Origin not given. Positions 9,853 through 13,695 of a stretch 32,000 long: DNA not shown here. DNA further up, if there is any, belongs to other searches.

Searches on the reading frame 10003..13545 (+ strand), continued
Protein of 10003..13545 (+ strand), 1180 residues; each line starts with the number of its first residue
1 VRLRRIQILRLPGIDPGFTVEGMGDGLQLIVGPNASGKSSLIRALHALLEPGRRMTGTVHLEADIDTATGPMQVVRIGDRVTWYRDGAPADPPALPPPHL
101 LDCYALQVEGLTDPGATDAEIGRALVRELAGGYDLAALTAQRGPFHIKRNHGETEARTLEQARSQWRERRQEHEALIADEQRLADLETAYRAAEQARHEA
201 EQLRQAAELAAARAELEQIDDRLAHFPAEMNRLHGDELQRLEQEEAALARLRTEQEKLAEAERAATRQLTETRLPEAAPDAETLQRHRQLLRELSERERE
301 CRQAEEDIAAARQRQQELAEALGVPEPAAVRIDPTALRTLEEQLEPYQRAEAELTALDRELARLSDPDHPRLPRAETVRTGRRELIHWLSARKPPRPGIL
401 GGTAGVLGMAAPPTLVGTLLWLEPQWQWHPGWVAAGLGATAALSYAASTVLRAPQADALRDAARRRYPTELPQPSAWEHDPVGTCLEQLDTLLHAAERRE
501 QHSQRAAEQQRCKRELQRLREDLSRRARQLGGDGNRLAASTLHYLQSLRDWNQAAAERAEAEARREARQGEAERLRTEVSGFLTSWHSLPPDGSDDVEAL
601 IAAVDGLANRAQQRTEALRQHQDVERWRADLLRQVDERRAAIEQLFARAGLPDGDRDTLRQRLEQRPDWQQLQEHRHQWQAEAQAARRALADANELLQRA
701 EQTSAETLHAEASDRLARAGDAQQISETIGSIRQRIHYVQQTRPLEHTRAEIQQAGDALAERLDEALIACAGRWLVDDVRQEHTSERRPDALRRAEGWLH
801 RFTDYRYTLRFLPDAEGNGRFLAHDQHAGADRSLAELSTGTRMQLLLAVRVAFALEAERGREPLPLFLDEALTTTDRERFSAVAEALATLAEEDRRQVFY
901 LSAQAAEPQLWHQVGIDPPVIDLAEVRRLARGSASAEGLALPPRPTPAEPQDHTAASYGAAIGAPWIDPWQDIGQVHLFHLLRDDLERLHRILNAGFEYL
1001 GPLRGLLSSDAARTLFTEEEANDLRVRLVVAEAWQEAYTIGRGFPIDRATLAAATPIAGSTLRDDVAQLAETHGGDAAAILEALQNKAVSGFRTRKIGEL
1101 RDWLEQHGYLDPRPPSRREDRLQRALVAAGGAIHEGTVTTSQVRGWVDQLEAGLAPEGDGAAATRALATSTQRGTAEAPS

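Call 31: search_protein_families(library=pfam, proteins=[L005:7387-7914:+, L006:9516-10130:+, L004:9745-10338:+, L004:9477-9830:+, L003:9371-9742:+, L003:9424-9981:-, L001:9341-9937:+, L001:9922-11259:-, L008:10022-10369:+, L010:7506-8645:-], max_evalue=0.01)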
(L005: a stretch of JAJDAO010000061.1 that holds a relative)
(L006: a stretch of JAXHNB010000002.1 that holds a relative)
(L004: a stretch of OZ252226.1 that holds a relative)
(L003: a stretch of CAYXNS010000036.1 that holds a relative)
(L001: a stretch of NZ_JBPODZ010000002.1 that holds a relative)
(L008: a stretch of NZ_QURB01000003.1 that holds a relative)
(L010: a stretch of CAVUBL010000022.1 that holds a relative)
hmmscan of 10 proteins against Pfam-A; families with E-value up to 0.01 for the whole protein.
L005:7387-7914:+ (176 aa): 8 families
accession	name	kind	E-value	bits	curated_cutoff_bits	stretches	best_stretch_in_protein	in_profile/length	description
PF12773.13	DZR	-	1.5e-06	28.7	27.3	1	151-172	24-45/45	Double zinc ribbon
PF10571.15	UPF0547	-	7.3e-05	23.2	29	1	154-175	3-24/26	Uncharacterised protein family UPF0547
PF18912.6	DZR_2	-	0.00072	19.8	27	0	146-173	16-44/56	Double zinc ribbon domain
PF13248.11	Zn_ribbon_3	-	0.00076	19.3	27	1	154-175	5-26/26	zinc-ribbon domain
PF22747.2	Zn_ribbon_DUF2089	-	0.0026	18.2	27.6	0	154-172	1-19/32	DUF2089 zinc ribbon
PF13240.11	Zn_Ribbon_1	-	0.0041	17.3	25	0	154-172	2-20/23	zinc-ribbon domain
PF17034.11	zinc_ribbon_16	-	0.0077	16.9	27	0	149-176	36-59/125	Zinc-ribbon like family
PF14570.12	zf-RING_4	-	0.0094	16.2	27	0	22-43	21-43/48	RING/Ubox like zinc-binding domain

L006:9516-10130:+ (205 aa): 0 families

L004:9745-10338:+ (198 aa): 0 families

L004:9477-9830:+ (118 aa): 1 family
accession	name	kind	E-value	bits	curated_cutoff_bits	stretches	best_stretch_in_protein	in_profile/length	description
PF01850.27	PIN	-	1e-09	39.5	23.6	1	12-102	29-118/120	PIN domain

L003:9371-9742:+ (124 aa): 3 families
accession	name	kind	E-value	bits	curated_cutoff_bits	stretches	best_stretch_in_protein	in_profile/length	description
PF02689.20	Herpes_Helicase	-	8.3e-06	24.5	27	1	51-103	730-784/808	Helicase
PF13538.12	UvrD_C_2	-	0.00075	19.8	27.4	1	51-87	2-44/52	UvrD-like helicase C-terminal domain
PF01443.25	Viral_helicase1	-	0.0015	18.8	21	1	52-87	178-219/228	Viral superfamily 1 RNA helicase core domain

L003:9424-9981:- (186 aa): 0 families

L001:9341-9937:+ (199 aa): 0 families

L001:9922-11259:- (446 aa): 4 families
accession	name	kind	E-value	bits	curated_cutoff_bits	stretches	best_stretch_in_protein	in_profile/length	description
PF07995.17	GSDH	-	2.5e-14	53.8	25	1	200-365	108-274/332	Glucose / Sorbosone dehydrogenase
PF23500.1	DUF7133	-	2e-07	31.1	27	1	124-364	58-287/385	Domain of unknown function (DUF7133)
PF08450.18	SGL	-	0.0035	17.4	26.3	1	119-283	16-152/246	SMP-30/Gluconolactonase/LRE-like region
PF01436.27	NHL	-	0.0088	16.5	20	0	154-172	4-22/28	NHL repeat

L008:10022-10369:+ (116 aa): 1 family
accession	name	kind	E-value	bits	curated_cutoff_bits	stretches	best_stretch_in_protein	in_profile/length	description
PF02452.23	PemK_toxin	-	1.1e-29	103.3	23.1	1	8-114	1-109/109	PemK-like, MazF-like toxin of type II toxin-antitoxin system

L010:7506-8645:- (380 aa): 1 family
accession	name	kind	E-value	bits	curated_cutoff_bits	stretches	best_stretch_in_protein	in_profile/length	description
PF02412.23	TSP_3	-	0.00021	21.3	25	1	247-272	12-36/36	Thrombospondin type 3 repeat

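Call 33: search_solved_structures(query=A1, max_evalue=0.01)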
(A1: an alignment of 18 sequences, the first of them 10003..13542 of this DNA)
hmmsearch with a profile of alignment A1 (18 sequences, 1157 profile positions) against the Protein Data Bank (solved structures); distinct sequences matched with E-value up to 0.01: 26.
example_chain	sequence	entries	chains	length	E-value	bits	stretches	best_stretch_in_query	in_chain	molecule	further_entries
3qku_A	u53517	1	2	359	1.5e-10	42.9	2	789-874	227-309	DNA double-strand break repair rad50 ATPase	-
3qkt_A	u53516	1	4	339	2.2e-10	42.4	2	789-875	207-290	DNA double-strand break repair rad50 ATPase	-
4nch_A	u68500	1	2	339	4.7e-09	37.9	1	19-51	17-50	DNA double-strand break repair Rad50 ATPase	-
4nck_A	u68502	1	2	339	6.3e-09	37.5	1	19-51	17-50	DNA double-strand break repair Rad50 ATPase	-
4nci_A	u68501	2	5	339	1.4e-08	36.4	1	19-51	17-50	DNA double-strand break repair Rad50 ATPase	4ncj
3qf7_A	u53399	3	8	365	1e-07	33.5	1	2-49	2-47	Rad50 | Probable DNA double-strand break repair Rad50 ATPase,Probable DNA double-strand break repa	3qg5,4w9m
3tho_A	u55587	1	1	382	2.2e-06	29.1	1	2-49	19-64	Probable DNA double-strand break repair Rad50 ATPase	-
9wfg_A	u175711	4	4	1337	4.2e-06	28.2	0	29-45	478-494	ABC transporter D family member 1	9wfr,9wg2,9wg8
9wfu_A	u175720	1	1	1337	4.2e-06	28.1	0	29-45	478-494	ABC transporter D family member 1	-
1ii8_B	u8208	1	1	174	9.7e-05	23.6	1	789-876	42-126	Rad50 ABC-ATPase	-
3qkr_B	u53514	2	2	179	0.0001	23.6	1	789-875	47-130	DNA double-strand break repair rad50 ATPase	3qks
1f2t_B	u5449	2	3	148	0.00011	23.5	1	790-876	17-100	RAD50 ABC-ATPASE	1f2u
1us8_A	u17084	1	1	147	0.00041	21.6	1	19-51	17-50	DNA DOUBLE-STRAND BREAK REPAIR RAD50 ATPASE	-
1f2t_A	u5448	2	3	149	0.00042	21.5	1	19-51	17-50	RAD50 ABC-ATPASE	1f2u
3qkr_A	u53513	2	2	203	0.00054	21.2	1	19-51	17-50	DNA double-strand break repair rad50 ATPase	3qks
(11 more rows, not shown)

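Call 63: search_protein_families(library=pfam, alignment_id=A1, max_evalue=0.001)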
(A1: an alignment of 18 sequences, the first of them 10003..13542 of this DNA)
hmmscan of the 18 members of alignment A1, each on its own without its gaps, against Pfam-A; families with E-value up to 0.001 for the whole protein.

A. member 1, window:10003-13542:+ (1180 aa): 7 families
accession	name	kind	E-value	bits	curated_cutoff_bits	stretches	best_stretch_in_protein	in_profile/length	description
PF02463.25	SMC_N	-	9e-06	25.7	40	0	24-48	23-48/220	RecF/RecN/SMC N terminal domain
PF13555.12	AAA_29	-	8.6e-05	22.7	27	1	25-53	22-50/61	P-loop containing region of AAA domain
PF13558.12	SbcC_Walker_B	-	0.00011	22.8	27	1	801-888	2-89/90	SbcC/RAD50-like, Walker B motif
PF13175.12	AAA_15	-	0.00015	21.9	32.1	0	26-56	24-54/374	AAA ATPase domain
PF13476.12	AAA_23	-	0.00026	22.1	27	1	24-49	18-43/201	AAA domain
PF13304.12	AAA_21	-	0.00027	21.6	27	0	30-49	4-23/304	AAA domain, putative AbiEii toxin, Type IV TA system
PF00005.33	ABC_tran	-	0.00057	20.9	25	0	29-63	15-47/137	ABC transporter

B. families by the number of members that match (of 18 scanned): 9 families
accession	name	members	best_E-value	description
PF02463.25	SMC_N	16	3.6e-08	RecF/RecN/SMC N terminal domain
PF13476.12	AAA_23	13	8.2e-07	AAA domain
PF13304.12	AAA_21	12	4e-07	AAA domain, putative AbiEii toxin, Type IV TA system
PF13514.12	AAA_27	9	1.7e-06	AAA domain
PF13555.12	AAA_29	7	1.2e-07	P-loop containing region of AAA domain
PF13175.12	AAA_15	5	6.9e-09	AAA ATPase domain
PF00005.33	ABC_tran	4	2.5e-05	ABC transporter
PF13558.12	SbcC_Walker_B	3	0.00011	SbcC/RAD50-like, Walker B motif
PF13401.12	AAA_22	2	0.00015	AAA domain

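Call 82: find_encoding_contigs(protein=P0012, flank=5000, max_places=1)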
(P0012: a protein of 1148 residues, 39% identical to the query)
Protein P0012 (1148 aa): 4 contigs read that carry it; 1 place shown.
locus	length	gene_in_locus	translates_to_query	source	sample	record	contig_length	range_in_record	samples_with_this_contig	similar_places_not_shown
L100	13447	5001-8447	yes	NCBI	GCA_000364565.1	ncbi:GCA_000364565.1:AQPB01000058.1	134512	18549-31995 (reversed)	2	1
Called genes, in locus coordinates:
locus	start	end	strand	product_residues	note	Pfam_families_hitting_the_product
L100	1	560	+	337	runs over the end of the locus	-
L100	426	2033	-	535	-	-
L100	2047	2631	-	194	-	PF01292:Ni_hydr_CYTB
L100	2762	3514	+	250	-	PF00702:Hydrolase, PF13419:HAD_2, PF13242:Hydrolase_like (weak)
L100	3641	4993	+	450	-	PF00149:Metallophos, PF12850:Metallophos_2 (faint)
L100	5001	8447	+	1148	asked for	PF02463:SMC_N (faint)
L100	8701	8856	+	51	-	-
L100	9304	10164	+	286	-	PF01163:RIO1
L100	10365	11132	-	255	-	PF02348:CTP_transf_3, PF12804:NTP_transf_3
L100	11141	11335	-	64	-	PF03966:Trm112p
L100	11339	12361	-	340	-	PF02606:LpxK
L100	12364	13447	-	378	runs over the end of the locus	PF04413:Glycos_transf_N (weak)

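Call 83: find_encoding_contigs(protein=P0024, flank=5000, max_places=1)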
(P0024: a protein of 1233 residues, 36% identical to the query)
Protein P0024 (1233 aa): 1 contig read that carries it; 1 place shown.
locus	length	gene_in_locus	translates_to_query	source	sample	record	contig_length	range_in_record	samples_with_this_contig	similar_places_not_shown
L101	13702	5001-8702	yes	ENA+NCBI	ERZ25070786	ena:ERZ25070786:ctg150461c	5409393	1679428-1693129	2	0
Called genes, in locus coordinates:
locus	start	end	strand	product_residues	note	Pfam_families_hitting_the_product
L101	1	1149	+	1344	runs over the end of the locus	PF00580:UvrD-helicase, PF13245:AAA_19, PF00580:UvrD-helicase, PF13361:UvrD_C, PF13538:UvrD_C_2 (faint), PF12705:PDDEXK_1 (weak)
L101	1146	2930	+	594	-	PF21185:RecD_N, PF00580:UvrD-helicase, PF13086:AAA_11 (faint), PF13191:AAA_16 (weak), PF13245:AAA_19, PF13604:AAA_30, PF01443:Viral_helicase1 (weak), PF13538:UvrD_C_2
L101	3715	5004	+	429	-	PF00149:Metallophos, PF12850:Metallophos_2 (faint)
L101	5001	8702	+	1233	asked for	PF02463:SMC_N (faint), PF13476:AAA_23 (weak)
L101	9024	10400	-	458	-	PF00089:Trypsin, PF13365:Trypsin_2, PF00595:PDZ, PF13180:PDZ_2, PF17820:PDZ_6, PF00595:PDZ, PF13180:PDZ_2, PF17820:PDZ_6, +1 more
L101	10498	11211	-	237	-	PF00005:ABC_tran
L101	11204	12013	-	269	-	PF00005:ABC_tran, PF13304:AAA_21 (faint), PF12399:BCA_ABC_TP_C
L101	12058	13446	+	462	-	PF00211:Guanylate_cyc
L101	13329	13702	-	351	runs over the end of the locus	PF02653:BPD_transp_2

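Call 84: find_encoding_contigs(protein=P0097, flank=5000, max_places=1)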
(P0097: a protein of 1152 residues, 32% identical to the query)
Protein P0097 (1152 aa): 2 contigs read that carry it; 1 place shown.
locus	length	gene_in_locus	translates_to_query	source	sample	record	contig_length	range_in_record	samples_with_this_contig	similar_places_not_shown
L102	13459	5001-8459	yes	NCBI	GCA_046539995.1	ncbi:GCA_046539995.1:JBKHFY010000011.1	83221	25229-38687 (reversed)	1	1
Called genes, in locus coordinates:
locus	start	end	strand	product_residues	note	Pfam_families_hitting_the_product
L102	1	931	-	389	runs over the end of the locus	PF00375:SDF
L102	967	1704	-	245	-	PF01863:YgjP-like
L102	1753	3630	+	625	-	PF00005:ABC_tran, PF02463:SMC_N (faint), PF01926:MMR_HSR1 (faint), PF12848:ABC_tran_Xtn, PF00005:ABC_tran, PF13304:AAA_21 (weak)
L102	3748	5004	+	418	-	PF00149:Metallophos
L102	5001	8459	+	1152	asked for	PF02463:SMC_N (faint), PF13304:AAA_21 (faint), PF13476:AAA_23 (weak), PF13555:AAA_29 (weak)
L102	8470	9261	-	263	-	PF02675:AdoMet_dc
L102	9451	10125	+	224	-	PF00027:cNMP_binding, PF13545:HTH_Crp_2, PF00325:Crp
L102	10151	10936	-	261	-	PF00481:PP2C (faint), PF13672:PP2C_2, PF07228:SpoIIE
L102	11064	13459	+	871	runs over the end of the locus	PF00696:AA_kinase, PF22468:ACT_9 (faint), PF00278:Orn_DAP_Arg_deC, PF02784:Orn_Arg_deC_N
